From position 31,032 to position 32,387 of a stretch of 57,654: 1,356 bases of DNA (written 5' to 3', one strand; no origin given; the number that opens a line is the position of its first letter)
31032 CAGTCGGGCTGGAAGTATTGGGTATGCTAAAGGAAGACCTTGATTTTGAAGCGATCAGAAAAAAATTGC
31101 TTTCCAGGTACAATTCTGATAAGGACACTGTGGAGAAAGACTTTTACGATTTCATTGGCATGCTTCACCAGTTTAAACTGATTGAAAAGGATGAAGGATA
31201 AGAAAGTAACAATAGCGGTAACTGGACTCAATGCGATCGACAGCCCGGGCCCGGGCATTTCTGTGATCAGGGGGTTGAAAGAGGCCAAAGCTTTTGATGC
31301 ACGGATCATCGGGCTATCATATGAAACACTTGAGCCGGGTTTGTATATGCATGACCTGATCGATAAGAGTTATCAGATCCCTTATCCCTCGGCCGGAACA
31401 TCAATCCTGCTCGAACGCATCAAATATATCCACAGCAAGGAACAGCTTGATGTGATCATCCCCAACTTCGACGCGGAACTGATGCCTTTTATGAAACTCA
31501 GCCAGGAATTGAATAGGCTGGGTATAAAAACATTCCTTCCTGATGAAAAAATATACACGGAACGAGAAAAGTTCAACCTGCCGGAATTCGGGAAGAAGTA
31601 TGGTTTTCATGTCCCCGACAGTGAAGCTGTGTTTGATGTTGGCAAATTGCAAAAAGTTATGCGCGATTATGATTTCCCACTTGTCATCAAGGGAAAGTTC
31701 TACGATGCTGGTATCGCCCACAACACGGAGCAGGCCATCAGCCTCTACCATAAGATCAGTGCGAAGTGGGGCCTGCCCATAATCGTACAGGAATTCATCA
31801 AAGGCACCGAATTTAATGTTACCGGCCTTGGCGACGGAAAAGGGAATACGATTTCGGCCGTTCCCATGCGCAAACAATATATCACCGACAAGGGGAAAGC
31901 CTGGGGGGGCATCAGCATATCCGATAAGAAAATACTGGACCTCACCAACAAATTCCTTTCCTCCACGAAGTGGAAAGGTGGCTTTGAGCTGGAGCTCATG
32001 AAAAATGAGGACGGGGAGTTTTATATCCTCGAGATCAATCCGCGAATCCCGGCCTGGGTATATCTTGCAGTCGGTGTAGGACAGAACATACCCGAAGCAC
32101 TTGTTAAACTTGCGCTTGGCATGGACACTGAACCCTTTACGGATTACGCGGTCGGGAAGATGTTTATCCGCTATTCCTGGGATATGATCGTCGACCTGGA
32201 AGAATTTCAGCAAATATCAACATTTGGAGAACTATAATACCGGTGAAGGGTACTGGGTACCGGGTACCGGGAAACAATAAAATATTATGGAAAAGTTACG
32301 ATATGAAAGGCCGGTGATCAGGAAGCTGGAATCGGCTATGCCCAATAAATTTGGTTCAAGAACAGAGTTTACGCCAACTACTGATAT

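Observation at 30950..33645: PqqD-like protein + ATP-grasp ligase + type-III PLP decarboxylase cassette with no visible precursor peptide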

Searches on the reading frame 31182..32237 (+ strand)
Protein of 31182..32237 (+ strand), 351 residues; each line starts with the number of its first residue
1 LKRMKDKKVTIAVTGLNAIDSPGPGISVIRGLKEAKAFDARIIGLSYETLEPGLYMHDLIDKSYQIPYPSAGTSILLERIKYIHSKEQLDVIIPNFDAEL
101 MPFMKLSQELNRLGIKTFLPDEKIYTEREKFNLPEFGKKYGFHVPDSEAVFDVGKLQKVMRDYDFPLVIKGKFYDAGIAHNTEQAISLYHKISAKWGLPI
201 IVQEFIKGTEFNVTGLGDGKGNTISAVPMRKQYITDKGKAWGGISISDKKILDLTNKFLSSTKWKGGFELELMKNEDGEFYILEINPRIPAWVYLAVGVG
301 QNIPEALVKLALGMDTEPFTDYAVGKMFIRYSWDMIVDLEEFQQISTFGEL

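Call 5: search_protein_families(library=pfam, proteins=[window:31182-32237:+], max_evalue=0.01)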
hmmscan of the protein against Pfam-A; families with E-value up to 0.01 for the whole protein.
window:31182-32237:+ (351 aa): 6 families
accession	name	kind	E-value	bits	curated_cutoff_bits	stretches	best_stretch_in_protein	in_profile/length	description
PF15632.11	ATPgrasp_Ter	-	1.3e-10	41.6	29.1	1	199-317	4-114/131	ATP-grasp in the biosynthetic pathway with Ter operon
PF02655.19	ATP-grasp_3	-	1.1e-06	29.3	23.2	1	194-289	61-157/160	ATP-grasp domain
PF01071.24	GARS_A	-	0.00019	21.8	27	1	135-243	8-128/194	Phosphoribosylglycinamide synthetase, ATP-grasp (A) domain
PF02786.22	CPSase_L_D2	-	0.0054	16.7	19.8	0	140-313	12-205/211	Carbamoyl-phosphate synthase L chain, ATP binding domain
PF07478.18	Dala_Dala_lig_C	-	0.0078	16.2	24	0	157-287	29-174/204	D-ala D-ala ligase C-terminus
PF21360.3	PylC-like_N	-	0.0085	16.7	27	0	28-117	12-95/96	PylC-like, N-terminal domain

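Call 6: search_protein_families(library=ncbifam, proteins=[window:31182-32237:+], max_evalue=0.01)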
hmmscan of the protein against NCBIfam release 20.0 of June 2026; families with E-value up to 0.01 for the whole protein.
window:31182-32237:+ (351 aa): 16 families
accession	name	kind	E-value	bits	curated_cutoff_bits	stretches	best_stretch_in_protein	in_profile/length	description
NF009405.0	PRK12767.1-4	equivalog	3.7e-25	88.6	390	1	21-339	7-317/320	carbamoyl phosphate synthase-like protein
NF009406.0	PRK12767.1-5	equivalog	1.5e-20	73.6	271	1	27-312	15-294/327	carbamoyl phosphate synthase-like protein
NF009402.0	PRK12767.1-1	equivalog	1.4e-18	66.8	218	1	11-342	5-328/329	carbamoyl phosphate synthase-like protein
NF009404.0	PRK12767.1-3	equivalog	6e-15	55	316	1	76-337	57-333/344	carbamoyl phosphate synthase-like protein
NF009403.0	PRK12767.1-2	equivalog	1.2e-14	54.3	286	1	39-259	21-236/342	carbamoyl phosphate synthase-like protein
NF005315.0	PRK06849.1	equivalog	1.7e-13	50.4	406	1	60-291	48-278/389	hypothetical protein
NF040722.1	MfnD_Meth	equivalog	1.9e-07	30.8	400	1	200-294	161-256/288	tyramine--L-glutamate ligase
TIGR00877.1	purD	equivalog_domain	1.5e-05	24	288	1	78-223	54-208/425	phosphoribosylamine--glycine ligase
TIGR00768.1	rimK_fam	subfamily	3.1e-05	23.5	143.4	1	85-209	44-173/276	RimK family alpha-L-glutamate ligase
TIGR01369.1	CPSaseII_lrg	equivalog_domain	0.0001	20.1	1027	1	75-313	616-866/1052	carbamoyl-phosphate synthase (glutamine-hydrolyzing) large subunit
NF002563.0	PRK02186.1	subfamily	0.00015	20.2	625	1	111-228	90-210/890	argininosuccinate lyase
NF053643.1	Ddl_archaea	equivalog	0.00018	20.6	500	1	122-313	99-297/367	putative pseudomurein biosynthesis ATP-grasp protein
NF002378.0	PRK01372.1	subfamily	0.00022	20.1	243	1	139-286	110-268/305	D-alanine--D-alanine ligase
NF003671.0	PRK05294.1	equivalog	0.00023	18.9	599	1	75-290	613-839/1058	carbamoyl-phosphate synthase large subunit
TIGR01205.1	D_ala_D_alaTIGR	subfamily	0.0023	17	245.65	1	184-287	169-285/318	D-alanine--D-alanine ligase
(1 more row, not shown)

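Call 7: find_homologous_proteins(query=window:31191-32237:+, max_evalue=0.00001)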
Query window:31191-32237:+ (348 aa): 6860 proteins with E <= 0.00001 among 8000 candidates; the best 120 are listed.
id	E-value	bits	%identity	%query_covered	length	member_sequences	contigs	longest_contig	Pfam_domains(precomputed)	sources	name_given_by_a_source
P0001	2.6e-220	748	94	100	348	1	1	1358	PF15632.12,PF02786.23,PF02655.20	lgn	-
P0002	3.3e-220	748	94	100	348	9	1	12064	PF15632.12,PF02655.20,PF01071.25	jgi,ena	-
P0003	1.3e-218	743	95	100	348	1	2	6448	PF15632.12,PF02655.20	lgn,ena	-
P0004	9.9e-202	687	85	100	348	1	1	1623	PF15632.12,PF02786.23,PF02655.20,PF01071.25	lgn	-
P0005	1.1e-200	684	85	100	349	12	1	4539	PF15632.12,PF02655.20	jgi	-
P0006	1.6e-197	673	83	100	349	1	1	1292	PF15632.12,PF02786.23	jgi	jgi:carbamoyl-phosphate synthase large subunit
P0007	3.0e-197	673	85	100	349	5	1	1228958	PF15632.12,PF02655.20,PF01071.25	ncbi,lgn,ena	-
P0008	2.5e-196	670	82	100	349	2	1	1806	PF15632.12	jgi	jgi:carbamoyl-phosphate synthase large subunit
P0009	2.6e-196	669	83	100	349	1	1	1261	PF15632.12,PF02655.20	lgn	-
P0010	2.5e-195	666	85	100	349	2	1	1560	PF15632.12,PF02786.23,PF02655.20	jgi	-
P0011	1.3e-194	664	83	100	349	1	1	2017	PF15632.12,PF02655.20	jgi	jgi:carbamoyl-phosphate synthase large subunit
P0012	1.8e-194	663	83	100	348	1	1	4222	PF15632.12,PF02655.20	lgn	-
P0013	5.7e-193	658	81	100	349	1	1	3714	PF15632.12,PF02786.23,PF02655.20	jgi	jgi:carbamoyl-phosphate synthase large subunit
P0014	2.1e-191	653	82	100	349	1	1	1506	PF15632.12,PF02786.23,PF02655.20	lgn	-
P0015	6.4e-191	652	81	99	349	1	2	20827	PF15632.12,PF02786.23,PF02655.20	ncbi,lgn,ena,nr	ncbi:MAG: ATP-grasp domain-containing protein [Bacteroidales bacterium]|nr:ATP-grasp domain-containi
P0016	5.1e-189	645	81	100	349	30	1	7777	PF15632.12,PF02655.20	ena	-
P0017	2.4e-188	643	81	99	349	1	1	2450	PF15632.12,PF02655.20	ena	-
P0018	7.6e-187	638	78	100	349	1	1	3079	PF15632.12,PF02655.20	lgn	-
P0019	3.6e-185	633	79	99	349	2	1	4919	PF15632.12,PF02655.20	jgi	jgi:carbamoyl-phosphate synthase large subunit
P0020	3.0e-184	630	77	99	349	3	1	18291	PF15632.12,PF02655.20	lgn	-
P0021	1.6e-183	627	77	99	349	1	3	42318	PF15632.12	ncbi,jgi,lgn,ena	-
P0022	4.7e-183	626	77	100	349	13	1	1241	PF15632.12,PF02655.20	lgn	-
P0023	2.3e-182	624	78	100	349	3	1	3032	PF15632.12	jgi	jgi:carbamoyl-phosphate synthase large subunit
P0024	8.7e-176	602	73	100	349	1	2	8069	PF15632.12,PF02655.20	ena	-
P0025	1.0e-175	602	73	99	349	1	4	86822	PF15632.12,PF02655.20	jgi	-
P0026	1.2e-174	598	73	99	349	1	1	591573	PF15632.12,PF02786.23,PF02655.20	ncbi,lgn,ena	-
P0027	9.1e-174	595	74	99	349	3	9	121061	PF15632.12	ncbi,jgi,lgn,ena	jgi:carbamoyl-phosphate synthase large subunit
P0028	2.4e-173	594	73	100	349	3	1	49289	PF15632.12,PF02655.20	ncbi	ncbi:ATP-grasp domain-containing protein [Bacteroidota bacterium]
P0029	3.4e-171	587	72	99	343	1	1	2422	PF15632.12,PF02655.20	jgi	jgi:carbamoyl-phosphate synthase large subunit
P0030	1.6e-170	585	71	100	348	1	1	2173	PF15632.12,PF02655.20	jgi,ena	-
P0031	2.9e-170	584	71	100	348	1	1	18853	PF15632.12,PF02655.20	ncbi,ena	-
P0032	7.5e-170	582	70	100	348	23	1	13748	PF15632.12,PF02655.20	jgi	jgi:carbamoyl-phosphate synthase large subunit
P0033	8.2e-170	582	70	100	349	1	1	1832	PF15632.12,PF02655.20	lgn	-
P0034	1.6e-169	581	71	100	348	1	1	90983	PF15632.12,PF02655.20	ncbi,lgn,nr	ncbi:MAG: ATP-grasp domain-containing protein [Bacteroidetes bacterium]|nr:ATP-grasp domain-containi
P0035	4.7e-169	580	69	100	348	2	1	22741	PF15632.12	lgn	-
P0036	5.2e-169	580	73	99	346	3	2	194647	PF15632.12,PF02655.20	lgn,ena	-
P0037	7.0e-169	579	71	100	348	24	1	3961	PF15632.12,PF02655.20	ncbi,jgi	jgi:carbamoyl-phosphate synthase large subunit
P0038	8.4e-169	579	71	100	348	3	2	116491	PF15632.12,PF02655.20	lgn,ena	-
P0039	9.3e-169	579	70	99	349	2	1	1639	PF15632.12,PF02655.20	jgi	jgi:carbamoyl-phosphate synthase large subunit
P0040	1.7e-168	578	71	100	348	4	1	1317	PF15632.12,PF02655.20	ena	-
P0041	3.1e-168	577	70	100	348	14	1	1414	PF15632.12,PF02655.20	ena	-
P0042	4.1e-168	577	70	100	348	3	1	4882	PF15632.12,PF02655.20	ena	-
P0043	4.7e-168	577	70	99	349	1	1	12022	PF15632.12,PF02655.20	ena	-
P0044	5.5e-168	576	70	100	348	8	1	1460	PF15632.12,PF02655.20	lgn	-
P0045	6.8e-168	576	70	100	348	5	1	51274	PF15632.12,PF02655.20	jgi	jgi:carbamoyl-phosphate synthase large subunit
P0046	8.5e-168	576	70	99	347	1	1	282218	PF15632.12,PF02655.20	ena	-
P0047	1.0e-167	575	70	100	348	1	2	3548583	PF15632.12,PF02655.20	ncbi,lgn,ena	-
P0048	1.1e-167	575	70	100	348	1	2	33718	PF15632.12,PF02655.20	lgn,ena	-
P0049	1.2e-167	575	70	100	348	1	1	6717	PF15632.12,PF02655.20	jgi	jgi:carbamoyl-phosphate synthase large subunit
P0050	1.3e-167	575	70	100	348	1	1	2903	PF15632.12,PF02655.20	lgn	-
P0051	1.5e-167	575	69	100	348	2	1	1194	PF15632.12,PF02655.20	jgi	jgi:carbamoyl-phosphate synthase large subunit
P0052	1.9e-167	575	68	99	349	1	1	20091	PF15632.12,PF02655.20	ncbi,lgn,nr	ncbi:MAG: ATP-grasp domain-containing protein [Saprospiraceae bacterium]|nr:ATP-grasp domain-contain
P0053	2.0e-167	574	70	100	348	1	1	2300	PF15632.12,PF02655.20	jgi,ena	-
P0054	2.2e-167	574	69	99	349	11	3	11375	PF15632.12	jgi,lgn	jgi:carbamoyl-phosphate synthase large subunit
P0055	2.2e-167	574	71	100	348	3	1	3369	PF15632.12,PF02655.20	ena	-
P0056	2.3e-167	574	69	100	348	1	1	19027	PF15632.12,PF02655.20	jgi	jgi:carbamoyl-phosphate synthase large subunit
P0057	2.3e-167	574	69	100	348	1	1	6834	PF15632.12,PF02655.20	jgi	-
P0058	3.2e-167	574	70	100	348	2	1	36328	PF15632.12,PF02655.20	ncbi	-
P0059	3.6e-167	574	70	100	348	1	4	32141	PF15632.12,PF02655.20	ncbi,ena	ncbi:MAG: ATP-grasp domain-containing protein [Bacteroidota bacterium]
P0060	3.9e-167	574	68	99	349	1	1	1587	PF15632.12,PF02655.20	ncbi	-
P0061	4.0e-167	573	71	100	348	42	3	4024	PF15632.12,PF02655.20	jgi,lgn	jgi:carbamoyl-phosphate synthase large subunit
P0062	4.2e-167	573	68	99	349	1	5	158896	PF15632.12,PF02655.20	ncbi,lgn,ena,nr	ncbi:MAG: ATP-grasp domain-containing protein [Bacteroidetes bacterium]|nr:ATP-grasp domain-containi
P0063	4.9e-167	573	68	99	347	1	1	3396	PF15632.12,PF02655.20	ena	-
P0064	6.7e-167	573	68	100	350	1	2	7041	PF15632.12,PF02655.20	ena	-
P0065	7.2e-167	573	70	100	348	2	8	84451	PF15632.12,PF02655.20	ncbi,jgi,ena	ncbi:MAG: ATP-grasp domain-containing protein [Bacteroidota bacterium]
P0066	7.5e-167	573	70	99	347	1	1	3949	PF15632.12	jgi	-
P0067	7.5e-167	573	71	98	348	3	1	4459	PF15632.12,PF02655.20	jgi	-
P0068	7.9e-167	573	70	100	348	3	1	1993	PF15632.12,PF02655.20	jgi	jgi:carbamoyl-phosphate synthase large subunit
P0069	7.9e-167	573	68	100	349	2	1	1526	PF15632.12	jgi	-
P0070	1.0e-166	572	73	99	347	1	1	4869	PF15632.12,PF02655.20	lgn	-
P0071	1.1e-166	572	68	99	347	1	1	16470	PF15632.12,PF02655.20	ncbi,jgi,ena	-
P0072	1.8e-166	571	70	100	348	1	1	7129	PF15632.12,PF02655.20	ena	-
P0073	1.8e-166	571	70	100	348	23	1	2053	PF15632.12,PF02655.20,PF01071.25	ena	-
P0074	1.9e-166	571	70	100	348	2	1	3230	PF15632.12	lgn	-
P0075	1.9e-166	571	69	100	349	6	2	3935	PF15632.12,PF02655.20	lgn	-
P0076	1.9e-166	571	70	100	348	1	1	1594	PF15632.12,PF02655.20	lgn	-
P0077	2.7e-166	571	70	100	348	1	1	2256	PF15632.12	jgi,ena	-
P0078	3.1e-166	571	68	100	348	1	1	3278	PF15632.12,PF02655.20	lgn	-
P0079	3.3e-166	570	70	100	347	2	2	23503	PF15632.12,PF02655.20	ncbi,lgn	-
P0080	3.6e-166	570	69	100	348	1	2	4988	PF15632.12,PF02655.20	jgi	jgi:carbamoyl-phosphate synthase large subunit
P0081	3.8e-166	570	70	100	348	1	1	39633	PF15632.12,PF02655.20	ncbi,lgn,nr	ncbi:MAG: ATP-grasp domain-containing protein [Bacteroidetes bacterium]|nr:ATP-grasp domain-containi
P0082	3.8e-166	570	69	99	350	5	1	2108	PF15632.12,PF02655.20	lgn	-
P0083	3.8e-166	570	69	100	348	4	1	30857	PF15632.12,PF02655.20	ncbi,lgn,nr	ncbi:MAG: ATP-grasp domain-containing protein [Bacteroidetes bacterium]|nr:ATP-grasp domain-containi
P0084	4.1e-166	570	70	99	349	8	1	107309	PF15632.12,PF02655.20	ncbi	-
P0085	4.4e-166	570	67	99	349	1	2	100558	PF15632.12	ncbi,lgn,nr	ncbi:MAG: ATP-grasp domain-containing protein [Bacteroidales bacterium]|nr:ATP-grasp domain-containi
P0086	4.7e-166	570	70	99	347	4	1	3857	PF15632.12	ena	-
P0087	5.0e-166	570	70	100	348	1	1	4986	PF15632.12,PF02655.20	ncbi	-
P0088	5.0e-166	570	70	100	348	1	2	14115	PF15632.12,PF02655.20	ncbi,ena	-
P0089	5.7e-166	570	69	100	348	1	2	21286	PF15632.12,PF02655.20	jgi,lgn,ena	jgi:carbamoyl-phosphate synthase large subunit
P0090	6.7e-166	569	69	100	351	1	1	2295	PF15632.12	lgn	-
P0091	6.9e-166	569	69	100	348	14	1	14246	PF15632.12,PF02655.20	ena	-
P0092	7.6e-166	569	69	100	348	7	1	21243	PF15632.12,PF02655.20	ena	-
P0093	7.6e-166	569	66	100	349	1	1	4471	PF15632.12,PF02655.20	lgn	-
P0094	7.8e-166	569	69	100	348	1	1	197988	PF15632.12,PF02655.20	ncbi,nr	ncbi:MAG: ATP-grasp domain-containing protein [Bacteroidetes bacterium]|nr:ATP-grasp domain-containi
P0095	8.3e-166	569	69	100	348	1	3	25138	PF15632.12,PF02655.20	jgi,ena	jgi:carbamoyl-phosphate synthase large subunit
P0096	8.4e-166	569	70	100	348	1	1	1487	PF15632.12,PF02655.20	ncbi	-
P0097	8.4e-166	569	69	100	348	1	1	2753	PF15632.12,PF02655.20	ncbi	-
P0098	8.5e-166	569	69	100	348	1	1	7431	PF15632.12,PF02655.20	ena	-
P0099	8.7e-166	569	70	100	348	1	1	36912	PF15632.12,PF02655.20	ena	-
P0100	9.1e-166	569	71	98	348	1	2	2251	PF15632.12,PF02655.20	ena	-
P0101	9.3e-166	569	70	100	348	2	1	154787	PF15632.12,PF02655.20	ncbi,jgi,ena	jgi:carbamoyl-phosphate synthase large subunit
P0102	9.3e-166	569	69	100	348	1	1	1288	PF15632.12,PF02655.20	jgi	jgi:carbamoyl-phosphate synthase large subunit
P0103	9.6e-166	569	68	99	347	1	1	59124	PF15632.12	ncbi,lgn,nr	ncbi:MAG: ATP-grasp domain-containing protein [Bacteroidales bacterium]|nr:ATP-grasp domain-containi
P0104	1.0e-165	569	69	100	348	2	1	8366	PF15632.12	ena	-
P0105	1.1e-165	569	70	100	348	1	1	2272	PF15632.12,PF02655.20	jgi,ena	-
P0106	1.1e-165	569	70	100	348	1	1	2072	PF15632.12,PF02655.20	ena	-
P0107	1.3e-165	568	70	99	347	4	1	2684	PF15632.12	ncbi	-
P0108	1.4e-165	568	69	100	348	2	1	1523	PF15632.12,PF02655.20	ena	-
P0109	1.6e-165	568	69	100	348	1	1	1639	PF15632.12,PF02655.20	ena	-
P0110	1.6e-165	568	68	100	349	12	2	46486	PF15632.12,PF02655.20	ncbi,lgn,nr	ncbi:MAG: ATP-grasp domain-containing protein [Bacteroidales bacterium]|nr:ATP-grasp domain-containi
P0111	1.6e-165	568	68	99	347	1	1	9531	PF15632.12,PF02655.20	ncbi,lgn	-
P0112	1.7e-165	568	69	99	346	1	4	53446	PF15632.12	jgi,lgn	jgi:carbamoyl-phosphate synthase large subunit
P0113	1.7e-165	568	69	100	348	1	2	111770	PF15632.12,PF02655.20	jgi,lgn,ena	-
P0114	1.7e-165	568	70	100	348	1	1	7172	PF15632.12,PF02655.20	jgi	jgi:carbamoyl-phosphate synthase large subunit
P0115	1.8e-165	568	70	100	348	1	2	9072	PF15632.12,PF02655.20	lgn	-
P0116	1.8e-165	568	67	100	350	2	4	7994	PF15632.12,PF02655.20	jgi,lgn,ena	-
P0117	1.8e-165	568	70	100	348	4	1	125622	PF15632.12,PF02655.20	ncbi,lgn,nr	ncbi:MAG: ATP-grasp domain-containing protein [Bacteroidetes bacterium]|nr:ATP-grasp domain-containi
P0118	2.3e-165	568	69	100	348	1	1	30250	PF15632.12,PF02655.20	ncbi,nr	ncbi:MAG: ATP-grasp domain-containing protein [Bacteroidetes bacterium]|nr:ATP-grasp domain-containi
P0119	2.6e-165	568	71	99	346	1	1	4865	PF15632.12,PF02655.20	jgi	-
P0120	3.0e-165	567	69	100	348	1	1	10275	PF15632.12,PF02655.20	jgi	jgi:carbamoyl-phosphate synthase large subunit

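Call 9: find_related_loci(query=window:31191-32237:+, collection=genome_contigs, flank=10000)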
Query window:31191-32237:+ (348 aa) in genome_contigs; peptide patterns used: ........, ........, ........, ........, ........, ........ (x = any residue, [..] = any of these).
202 stretches matched a pattern; 160 encode a relative of the query (tblastn E <= 1e-3); the best 80 are kept; 80 distinct loci.
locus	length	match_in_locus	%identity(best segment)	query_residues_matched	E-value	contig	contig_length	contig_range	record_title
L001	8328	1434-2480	81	1-348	0e+0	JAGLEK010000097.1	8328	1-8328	MAG: Bacteroidales bacterium isolate SW_4_6 ROV167.bin.6.fa_97, whole genome shotgun sequence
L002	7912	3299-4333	78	4-348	0e+0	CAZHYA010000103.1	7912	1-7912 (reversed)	MAG TPA_asm: uncultured Bacteroidales bacterium isolate binchicken_co42_12 genome assembly, contig: NODE_16436_length_79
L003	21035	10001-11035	77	4-348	0e+0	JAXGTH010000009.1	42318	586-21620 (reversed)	MAG: Bacteroidales bacterium isolate AnMBR.bin392 bin392_9, whole genome shotgun sequence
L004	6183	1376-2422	77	1-348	0e+0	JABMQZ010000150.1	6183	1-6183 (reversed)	MAG: Bacteroidetes bacterium isolate bin.184 k141_3744300, whole genome shotgun sequence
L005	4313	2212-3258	76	1-348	0e+0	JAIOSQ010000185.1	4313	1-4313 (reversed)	MAG: Bacteroidales bacterium isolate SMBSF48 bin_32_k127_524019, whole genome shotgun sequence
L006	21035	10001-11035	74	4-348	3e-178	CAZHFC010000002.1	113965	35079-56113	MAG TPA_asm: uncultured Bacteroidales bacterium isolate SRP241341_co1_62 genome assembly, contig: NODE_185_length_113965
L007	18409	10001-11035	73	4-348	3e-176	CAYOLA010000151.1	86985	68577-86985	MAG TPA_asm: uncultured Bacteroidales bacterium isolate SRP067234_co1_51 genome assembly, contig: k99_375541, whole geno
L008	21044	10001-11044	71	1-348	3e-175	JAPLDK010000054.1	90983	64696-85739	MAG: Bacteroidetes bacterium isolate LacPavin_0419_WC90_MAG_45_18 LacPavin_0419_WC90_scaffold_579922, whole genome shotg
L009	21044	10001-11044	70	1-348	8e-175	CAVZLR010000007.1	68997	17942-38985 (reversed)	MAG: Marinilabiliales bacterium isolate MFD03804.bin.1.66 genome assembly, contig: contig_4675, whole genome shotgun seq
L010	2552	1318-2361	70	1-348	0e+0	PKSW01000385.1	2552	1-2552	MAG: Marinilabiliales bacterium isolate BM514 sc_21636, whole genome shotgun sequence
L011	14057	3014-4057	70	1-348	3e-173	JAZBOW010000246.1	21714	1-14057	MAG: Bacteroidales bacterium isolate bin.543 k117_5785236, whole genome shotgun sequence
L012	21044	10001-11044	70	1-348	2e-173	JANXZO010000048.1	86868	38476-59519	MAG: Bacteroidales bacterium isolate GL140_4_metabat_342 GL140_4_k141_1437331, whole genome shotgun sequence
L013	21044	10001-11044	70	1-348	6e-173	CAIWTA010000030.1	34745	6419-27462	MAG: uncultured Bacteroidales bacterium isolate KR5_bin-778 genome assembly, contig: bin-778:030/329, whole genome shotg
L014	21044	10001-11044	69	1-348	1e-172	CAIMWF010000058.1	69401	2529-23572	MAG: uncultured Bacteroidales bacterium isolate AlinenLipids_bin-5057 genome assembly, contig: bin-5057:058/175, whole g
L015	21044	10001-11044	70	1-348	1e-172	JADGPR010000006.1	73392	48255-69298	MAG: Bacteroidales bacterium isolate Chersky.15_51 contig-100_47, whole genome shotgun sequence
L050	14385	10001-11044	66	1-348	1e-167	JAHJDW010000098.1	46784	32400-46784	MAG: Bacteroidetes bacterium isolate Modern_marine.mb.87 Modern_marine.mb.87_k141_655589, whole genome shotgun sequence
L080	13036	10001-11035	66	4-348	3e-159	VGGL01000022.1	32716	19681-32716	MAG: Bacteroidetes bacterium isolate K_DeepCast_150m_m2_049 K_DeepCast_150m_m2_049_Ga0194126_10002091, whole genome shot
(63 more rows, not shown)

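Call 12: search_solved_structures(query=window:31191-32237:+, max_evalue=0.01)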
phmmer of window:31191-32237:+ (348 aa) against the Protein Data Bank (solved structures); distinct sequences matched with E-value up to 0.01: 6.
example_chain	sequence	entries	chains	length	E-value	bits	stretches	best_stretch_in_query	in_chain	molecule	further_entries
3lp8_A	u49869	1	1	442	8.6e-05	24.8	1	80-242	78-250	Phosphoribosylamine-glycine ligase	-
2yl2_A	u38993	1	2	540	0.0017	20.5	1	156-318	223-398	ACETYL-COA CARBOXYLASE 1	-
1w93_A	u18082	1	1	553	0.0054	18.8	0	178-318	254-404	ACETYL-COENZYME A CARBOXYLASE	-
1w96_A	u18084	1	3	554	0.0054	18.8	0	178-318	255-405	ACETYL-COENZYME A CARBOXYLASE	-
2yw2_A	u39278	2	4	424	0.0055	18.8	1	83-241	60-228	Phosphoribosylamine--glycine ligase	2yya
2pn1_A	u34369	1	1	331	0.0062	18.6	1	88-308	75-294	Carbamoylphosphate synthase large subunit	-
